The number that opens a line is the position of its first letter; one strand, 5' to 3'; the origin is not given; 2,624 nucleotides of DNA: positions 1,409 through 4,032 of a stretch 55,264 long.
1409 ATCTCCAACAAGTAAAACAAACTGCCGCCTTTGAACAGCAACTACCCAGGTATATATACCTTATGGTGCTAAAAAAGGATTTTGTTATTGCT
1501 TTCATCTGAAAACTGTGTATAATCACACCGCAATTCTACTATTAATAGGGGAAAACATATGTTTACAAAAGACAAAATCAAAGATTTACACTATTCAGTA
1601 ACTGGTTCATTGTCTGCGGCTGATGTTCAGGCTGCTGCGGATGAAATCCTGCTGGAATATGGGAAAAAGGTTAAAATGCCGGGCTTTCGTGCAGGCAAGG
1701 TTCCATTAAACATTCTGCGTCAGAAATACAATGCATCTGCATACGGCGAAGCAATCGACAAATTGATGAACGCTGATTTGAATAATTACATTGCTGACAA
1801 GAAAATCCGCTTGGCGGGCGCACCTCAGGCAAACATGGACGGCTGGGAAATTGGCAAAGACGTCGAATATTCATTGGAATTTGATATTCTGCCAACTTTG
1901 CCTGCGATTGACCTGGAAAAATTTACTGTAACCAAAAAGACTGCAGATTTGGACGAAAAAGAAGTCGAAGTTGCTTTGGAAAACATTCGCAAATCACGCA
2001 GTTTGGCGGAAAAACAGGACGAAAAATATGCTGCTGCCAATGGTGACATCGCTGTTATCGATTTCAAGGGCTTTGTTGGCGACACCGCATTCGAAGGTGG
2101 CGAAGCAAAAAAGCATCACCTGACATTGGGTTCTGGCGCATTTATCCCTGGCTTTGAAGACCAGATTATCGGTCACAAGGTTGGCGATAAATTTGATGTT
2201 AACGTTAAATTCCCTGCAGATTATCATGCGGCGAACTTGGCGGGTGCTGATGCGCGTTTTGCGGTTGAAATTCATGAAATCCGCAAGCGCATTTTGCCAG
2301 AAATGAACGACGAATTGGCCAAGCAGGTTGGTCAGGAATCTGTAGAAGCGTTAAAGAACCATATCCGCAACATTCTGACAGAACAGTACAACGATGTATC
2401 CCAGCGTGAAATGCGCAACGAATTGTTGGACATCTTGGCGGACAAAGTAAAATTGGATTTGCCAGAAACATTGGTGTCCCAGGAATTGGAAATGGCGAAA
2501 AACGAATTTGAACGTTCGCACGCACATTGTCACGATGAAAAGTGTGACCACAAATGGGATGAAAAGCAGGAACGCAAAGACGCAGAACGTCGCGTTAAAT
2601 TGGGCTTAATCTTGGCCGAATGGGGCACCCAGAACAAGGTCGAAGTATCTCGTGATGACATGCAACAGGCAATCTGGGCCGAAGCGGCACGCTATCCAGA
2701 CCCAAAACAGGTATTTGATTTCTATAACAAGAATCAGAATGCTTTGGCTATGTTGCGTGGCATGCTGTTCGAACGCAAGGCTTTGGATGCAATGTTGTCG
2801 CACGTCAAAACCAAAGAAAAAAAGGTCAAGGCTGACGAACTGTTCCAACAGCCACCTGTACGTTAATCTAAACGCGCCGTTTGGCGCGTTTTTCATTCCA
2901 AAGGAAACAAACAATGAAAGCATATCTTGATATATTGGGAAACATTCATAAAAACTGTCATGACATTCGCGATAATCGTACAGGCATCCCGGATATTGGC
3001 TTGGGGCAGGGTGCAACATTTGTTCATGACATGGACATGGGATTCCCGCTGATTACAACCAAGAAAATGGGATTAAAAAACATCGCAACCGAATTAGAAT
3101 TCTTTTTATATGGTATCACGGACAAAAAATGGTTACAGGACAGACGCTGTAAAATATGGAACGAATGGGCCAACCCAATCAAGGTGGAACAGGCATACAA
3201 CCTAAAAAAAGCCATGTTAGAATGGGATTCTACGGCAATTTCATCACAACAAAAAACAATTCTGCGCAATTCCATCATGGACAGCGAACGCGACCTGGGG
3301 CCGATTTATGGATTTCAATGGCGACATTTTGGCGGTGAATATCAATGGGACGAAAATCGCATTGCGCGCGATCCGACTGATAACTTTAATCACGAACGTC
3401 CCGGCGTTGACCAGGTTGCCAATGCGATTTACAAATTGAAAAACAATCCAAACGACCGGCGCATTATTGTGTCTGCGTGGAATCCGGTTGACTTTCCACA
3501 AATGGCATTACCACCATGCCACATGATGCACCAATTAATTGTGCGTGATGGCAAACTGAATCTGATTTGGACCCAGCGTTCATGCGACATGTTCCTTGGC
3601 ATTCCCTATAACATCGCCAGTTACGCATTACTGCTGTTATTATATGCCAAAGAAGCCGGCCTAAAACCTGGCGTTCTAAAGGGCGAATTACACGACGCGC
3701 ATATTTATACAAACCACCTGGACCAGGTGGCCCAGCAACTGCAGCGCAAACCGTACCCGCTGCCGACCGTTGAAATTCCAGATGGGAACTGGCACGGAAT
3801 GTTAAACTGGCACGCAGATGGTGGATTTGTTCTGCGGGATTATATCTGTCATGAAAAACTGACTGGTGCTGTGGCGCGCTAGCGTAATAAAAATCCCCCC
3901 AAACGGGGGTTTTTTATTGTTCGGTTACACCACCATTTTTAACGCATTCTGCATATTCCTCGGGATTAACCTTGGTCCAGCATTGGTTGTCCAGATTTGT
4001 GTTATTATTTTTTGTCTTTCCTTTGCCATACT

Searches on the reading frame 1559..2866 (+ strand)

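Call 22: search_protein_families(library=pfam, proteins=[window:1559-2866:+], max_evalue=0.00001)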
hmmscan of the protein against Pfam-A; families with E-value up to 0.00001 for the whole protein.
window:1559-2866:+ (435 aa): 3 families
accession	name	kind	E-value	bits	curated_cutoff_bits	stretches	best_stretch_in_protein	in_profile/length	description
PF05697.18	Trigger_N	-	1.4e-30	106.9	22.2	1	3-143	4-144/144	Bacterial trigger factor protein (TF)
PF05698.19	Trigger_C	-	4.8e-28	98.7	22.7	1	261-413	1-161/162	Bacterial trigger factor protein (TF) C-terminus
PF00254.34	FKBP_C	-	1.3e-15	57.9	21.1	1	158-238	4-93/94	FKBP-type peptidyl-prolyl cis-trans isomerase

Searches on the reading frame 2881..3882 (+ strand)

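Call 22: search_protein_families(library=pfam, proteins=[window:2881-3882:+], max_evalue=0.00001)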
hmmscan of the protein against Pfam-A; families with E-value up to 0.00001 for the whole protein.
window:2881-3882:+ (333 aa): 1 family
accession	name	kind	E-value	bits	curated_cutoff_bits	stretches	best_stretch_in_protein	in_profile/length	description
PF00303.24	Thymidylat_synt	-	1.7e-82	277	24.3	1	13-332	1-265/266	Thymidylate synthase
